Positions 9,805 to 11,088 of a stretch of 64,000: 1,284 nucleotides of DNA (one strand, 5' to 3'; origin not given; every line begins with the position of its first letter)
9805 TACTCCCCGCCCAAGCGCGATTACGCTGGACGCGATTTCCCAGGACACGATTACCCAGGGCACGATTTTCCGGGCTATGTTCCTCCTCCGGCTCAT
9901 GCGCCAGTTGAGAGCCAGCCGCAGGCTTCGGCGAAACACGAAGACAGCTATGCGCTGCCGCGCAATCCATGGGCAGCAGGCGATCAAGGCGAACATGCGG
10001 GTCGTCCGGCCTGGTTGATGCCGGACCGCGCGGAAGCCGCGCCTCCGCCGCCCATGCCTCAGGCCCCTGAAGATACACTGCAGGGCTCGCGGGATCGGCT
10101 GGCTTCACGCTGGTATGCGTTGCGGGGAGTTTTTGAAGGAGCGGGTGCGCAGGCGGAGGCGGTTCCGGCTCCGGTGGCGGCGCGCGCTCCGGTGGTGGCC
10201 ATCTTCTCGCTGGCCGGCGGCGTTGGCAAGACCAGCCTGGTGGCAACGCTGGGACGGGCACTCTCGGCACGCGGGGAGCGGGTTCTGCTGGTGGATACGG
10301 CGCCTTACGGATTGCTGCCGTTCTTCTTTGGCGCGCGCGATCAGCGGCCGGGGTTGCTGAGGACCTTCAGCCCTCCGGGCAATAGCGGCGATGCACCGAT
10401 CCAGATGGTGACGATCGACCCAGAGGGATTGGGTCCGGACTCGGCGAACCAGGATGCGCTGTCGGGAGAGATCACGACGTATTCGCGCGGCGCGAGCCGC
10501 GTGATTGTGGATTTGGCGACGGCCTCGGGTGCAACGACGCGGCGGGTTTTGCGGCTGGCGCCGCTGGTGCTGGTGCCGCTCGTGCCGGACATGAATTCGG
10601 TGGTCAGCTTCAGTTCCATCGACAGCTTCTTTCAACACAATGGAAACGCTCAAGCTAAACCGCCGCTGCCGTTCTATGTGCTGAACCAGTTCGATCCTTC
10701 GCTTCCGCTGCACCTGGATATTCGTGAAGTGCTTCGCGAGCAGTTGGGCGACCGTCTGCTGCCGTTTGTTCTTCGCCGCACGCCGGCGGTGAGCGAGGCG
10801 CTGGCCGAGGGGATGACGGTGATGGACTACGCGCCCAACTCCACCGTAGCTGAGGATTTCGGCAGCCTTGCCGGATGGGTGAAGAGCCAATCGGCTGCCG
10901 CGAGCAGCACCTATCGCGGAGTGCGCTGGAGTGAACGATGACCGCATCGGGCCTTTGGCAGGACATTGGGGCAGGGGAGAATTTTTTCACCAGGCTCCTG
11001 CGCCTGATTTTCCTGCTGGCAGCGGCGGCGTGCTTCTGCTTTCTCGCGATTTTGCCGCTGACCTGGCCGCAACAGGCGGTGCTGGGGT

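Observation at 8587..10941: BcsR apparently split around a ~450-aa spacer and fused to BcsQ in one polypeptide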

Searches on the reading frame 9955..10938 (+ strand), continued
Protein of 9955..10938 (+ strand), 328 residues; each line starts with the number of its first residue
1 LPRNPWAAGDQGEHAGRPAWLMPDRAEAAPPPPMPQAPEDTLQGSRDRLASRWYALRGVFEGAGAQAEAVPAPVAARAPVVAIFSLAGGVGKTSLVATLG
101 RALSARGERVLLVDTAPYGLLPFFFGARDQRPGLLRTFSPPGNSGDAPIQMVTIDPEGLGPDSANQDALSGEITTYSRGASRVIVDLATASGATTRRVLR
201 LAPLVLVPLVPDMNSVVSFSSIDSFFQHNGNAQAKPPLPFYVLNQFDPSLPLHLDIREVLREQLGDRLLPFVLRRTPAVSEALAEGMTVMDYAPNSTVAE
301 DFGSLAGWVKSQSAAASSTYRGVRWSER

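Call 80: fold_search(model_id=the predicted structure, library=pdb)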
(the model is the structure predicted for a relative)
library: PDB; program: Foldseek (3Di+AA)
matches with E <= 10: 1407; with E <= 0.001: 278
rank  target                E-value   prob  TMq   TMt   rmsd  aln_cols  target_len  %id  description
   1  6yay_B                2.0e-09  1.00  0.39  0.69   4.7       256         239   23  Crystal structure of a Selenium-derivatized complex of the bacterial cellulose secretion regulators BcsR and BcsQ, cry (released 2021-02-24)
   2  2bek_A                3.3e-09  1.00  0.41  0.71   4.3       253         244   22  Structure of the bacterial chromosome segregation protein Soj (released 2005-01-12)
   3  6yay_A                4.0e-09  1.00  0.39  0.69   4.7       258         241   22  Crystal structure of a Selenium-derivatized complex of the bacterial cellulose secretion regulators BcsR and BcsQ, cry (released 2021-02-24)
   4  8ray_A                5.1e-09  1.00  0.41  0.69   4.7       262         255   20  ParA in complex with ATP (released 2025-03-26)
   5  5u1g_C                5.8e-09  1.00  0.38  0.76   4.4       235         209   17  Structure of TP228 ParA-AMPPNP-ParB complex (released 2017-04-19)
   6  5j1j_B                6.2e-09  1.00  0.38  0.65   4.8       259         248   19  Structure of FleN-AMPPNP complex (released 2017-03-29)
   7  8ray_B                7.0e-09  1.00  0.41  0.69   4.6       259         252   21  ParA in complex with ATP (released 2025-03-26)
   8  6yb5_A                7.4e-09  1.00  0.38  0.66   7.7       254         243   23  Orthorhombic crystal structure of a native BcsRQ complex crystallized in the presence of ADP (released 2021-02-24)
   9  1wcv                  1.1e-08  1.00  0.42  0.75   4.0       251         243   22  Structure of the bacterial chromosome segregation protein Soj (released 2005-01-12)
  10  1hyq                  1.1e-08  1.00  0.39  0.71   4.1       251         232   19  MIND BACTERIAL CELL DIVISION REGULATOR FROM A. FULGIDUS (released 2001-03-14)
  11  6ybb_A                1.5e-08  1.00  0.38  0.66   5.8       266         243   22  Crystal structure of a native BcsE (217-523) - BcsR-BcsQ (R156E mutant) complex with c-di-GMP and ATP bound (released 2021-02-24)
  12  2bek_B                1.6e-08  1.00  0.41  0.72   4.2       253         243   22  Structure of the bacterial chromosome segregation protein Soj (released 2005-01-12)
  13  4dzz_A                1.7e-08  1.00  0.38  0.79   4.3       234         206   17  Structure of ParF-ADP, crystal form 1 (released 2012-06-13)
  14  9a6n_A                2.1e-08  1.00  0.41  0.70   4.2       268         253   20  Integrative model of SOJ-NRDR by crosslinking MS and deep learning (released 2024-09-18)
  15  6yar_A                2.9e-08  1.00  0.35  0.62   8.8       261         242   22  Crystal structure of a Selenium-derivatized complex of the bacterial cellulose secretion regulators BcsR and BcsQ, cry (released 2021-02-24)
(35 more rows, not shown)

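Call 93: list_cluster_members(proteins=[P0161, P0185, P0220, P0231, P0488, P0459, P0455, P0419, P0398, P0388])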
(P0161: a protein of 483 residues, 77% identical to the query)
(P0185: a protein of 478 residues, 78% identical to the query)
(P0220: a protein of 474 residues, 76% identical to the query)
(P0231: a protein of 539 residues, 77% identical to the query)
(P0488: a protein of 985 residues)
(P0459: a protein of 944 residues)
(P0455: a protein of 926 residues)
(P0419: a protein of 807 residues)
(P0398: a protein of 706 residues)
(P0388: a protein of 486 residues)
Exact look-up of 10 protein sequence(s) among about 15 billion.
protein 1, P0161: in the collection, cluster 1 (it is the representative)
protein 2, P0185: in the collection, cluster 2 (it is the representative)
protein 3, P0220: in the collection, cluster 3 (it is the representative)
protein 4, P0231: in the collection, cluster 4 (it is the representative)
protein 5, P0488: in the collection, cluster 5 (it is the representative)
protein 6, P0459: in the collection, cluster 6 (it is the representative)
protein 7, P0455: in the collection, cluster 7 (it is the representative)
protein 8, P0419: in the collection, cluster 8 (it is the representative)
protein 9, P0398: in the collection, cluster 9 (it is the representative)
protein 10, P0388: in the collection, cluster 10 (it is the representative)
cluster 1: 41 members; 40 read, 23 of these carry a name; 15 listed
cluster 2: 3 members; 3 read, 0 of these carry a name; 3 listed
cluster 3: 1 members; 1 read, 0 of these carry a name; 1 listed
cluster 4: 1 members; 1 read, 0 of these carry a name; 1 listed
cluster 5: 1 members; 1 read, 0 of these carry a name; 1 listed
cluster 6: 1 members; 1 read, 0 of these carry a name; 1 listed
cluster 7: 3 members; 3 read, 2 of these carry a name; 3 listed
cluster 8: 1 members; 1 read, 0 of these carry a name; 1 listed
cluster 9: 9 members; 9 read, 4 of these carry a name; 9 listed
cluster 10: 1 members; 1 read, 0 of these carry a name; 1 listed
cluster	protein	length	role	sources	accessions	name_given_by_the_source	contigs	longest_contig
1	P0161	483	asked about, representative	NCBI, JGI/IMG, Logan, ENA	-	cellulose synthase operon protein YhjQ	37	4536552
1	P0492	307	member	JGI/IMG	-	cellulose synthase operon protein YhjQ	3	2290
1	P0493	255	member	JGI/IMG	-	cellulose synthase operon protein YhjQ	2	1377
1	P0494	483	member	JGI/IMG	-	cellulose synthase operon protein YhjQ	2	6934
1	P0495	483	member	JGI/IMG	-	cellulose synthase operon protein YhjQ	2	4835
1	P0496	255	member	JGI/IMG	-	cellulose synthase operon protein YhjQ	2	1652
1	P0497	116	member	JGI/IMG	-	cellulose biosynthesis protein BcsQ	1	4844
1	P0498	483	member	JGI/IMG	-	cellulose synthase operon protein YhjQ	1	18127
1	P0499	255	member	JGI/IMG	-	cellulose synthase operon protein YhjQ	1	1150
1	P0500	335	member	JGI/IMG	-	cellulose synthase operon protein YhjQ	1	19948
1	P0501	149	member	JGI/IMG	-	cellulose synthase operon protein YhjQ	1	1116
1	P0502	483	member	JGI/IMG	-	cellulose synthase operon protein YhjQ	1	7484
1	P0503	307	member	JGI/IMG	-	cellulose synthase operon protein YhjQ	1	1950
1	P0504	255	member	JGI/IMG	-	cellulose synthase operon protein YhjQ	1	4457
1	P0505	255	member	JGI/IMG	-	cellulose synthase operon protein YhjQ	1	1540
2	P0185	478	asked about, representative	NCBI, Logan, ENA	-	-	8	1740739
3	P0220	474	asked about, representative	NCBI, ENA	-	-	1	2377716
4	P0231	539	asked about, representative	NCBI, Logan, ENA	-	-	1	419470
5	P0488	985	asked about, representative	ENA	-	-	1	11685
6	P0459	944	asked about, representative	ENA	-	-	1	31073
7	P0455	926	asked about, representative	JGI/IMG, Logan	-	cellulose synthase operon protein YhjQ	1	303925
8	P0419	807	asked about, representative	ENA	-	-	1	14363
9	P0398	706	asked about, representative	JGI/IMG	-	cellulose synthase operon protein YhjQ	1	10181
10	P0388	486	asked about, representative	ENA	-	-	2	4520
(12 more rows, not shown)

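Call 94: find_encoding_contigs(protein=P0161, flank=9000, max_places=2)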
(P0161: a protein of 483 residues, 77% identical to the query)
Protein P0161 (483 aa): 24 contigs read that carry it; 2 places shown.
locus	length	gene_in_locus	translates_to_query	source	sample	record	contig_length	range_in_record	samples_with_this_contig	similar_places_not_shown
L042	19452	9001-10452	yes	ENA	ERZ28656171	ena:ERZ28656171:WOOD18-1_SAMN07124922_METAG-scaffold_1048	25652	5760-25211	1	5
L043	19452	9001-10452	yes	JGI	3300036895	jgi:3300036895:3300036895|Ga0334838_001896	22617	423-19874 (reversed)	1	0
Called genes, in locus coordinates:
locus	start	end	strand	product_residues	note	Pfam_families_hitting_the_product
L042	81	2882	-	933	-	PF09286:Pro-kuma_activ, PF16640:Big_3_5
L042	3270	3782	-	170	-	-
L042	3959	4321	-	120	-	PF16231:DUF4890 (weak)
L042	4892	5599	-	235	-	-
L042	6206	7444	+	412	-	-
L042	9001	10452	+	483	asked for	PF01656:CbiA, PF06564:CBP_BcsQ, PF13614:AAA_31 (faint)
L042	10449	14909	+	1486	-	-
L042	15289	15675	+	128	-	PF09862:DUF2089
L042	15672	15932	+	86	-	-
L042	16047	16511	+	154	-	PF22746:SHOCT-like_DUF2089-C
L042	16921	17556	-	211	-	-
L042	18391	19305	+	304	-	-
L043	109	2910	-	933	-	PF09286:Pro-kuma_activ, PF16640:Big_3_5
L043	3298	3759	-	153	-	-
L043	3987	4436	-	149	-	PF16231:DUF4890 (weak)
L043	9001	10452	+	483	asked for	PF01656:CbiA, PF06564:CBP_BcsQ, PF13614:AAA_31 (faint)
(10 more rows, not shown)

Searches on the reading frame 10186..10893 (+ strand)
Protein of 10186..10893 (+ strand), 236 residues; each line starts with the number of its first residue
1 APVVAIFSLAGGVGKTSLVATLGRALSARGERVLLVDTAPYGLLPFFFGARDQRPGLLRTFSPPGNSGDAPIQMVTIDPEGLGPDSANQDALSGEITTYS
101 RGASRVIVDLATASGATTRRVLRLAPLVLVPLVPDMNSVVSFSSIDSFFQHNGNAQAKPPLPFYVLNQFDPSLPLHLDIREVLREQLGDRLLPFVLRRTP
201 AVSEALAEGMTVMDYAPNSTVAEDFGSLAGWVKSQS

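Call 29: search_dna_similar(query=window:10186-10893:+, collection=plasmids, mode=protein, max_rows=40, rows=spread, max_evalue=1e-8)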
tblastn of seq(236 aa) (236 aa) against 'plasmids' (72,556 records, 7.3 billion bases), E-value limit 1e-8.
Records with a match: 1; places in all: 1; records where one place covers at least 80% of the query: 0.
Best place of each record, by identity: <60% 1.
By first word of the organism name: Photobacterium 1.
By predicted mobility (MOB-suite, as given by PLSDB): non-mobilizable 1.
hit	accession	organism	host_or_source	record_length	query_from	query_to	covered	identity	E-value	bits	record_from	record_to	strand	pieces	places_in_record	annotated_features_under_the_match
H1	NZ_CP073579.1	Photobacterium sp. GJ3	-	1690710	152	235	36%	39.3%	3e-9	64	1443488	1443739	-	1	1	record has no annotation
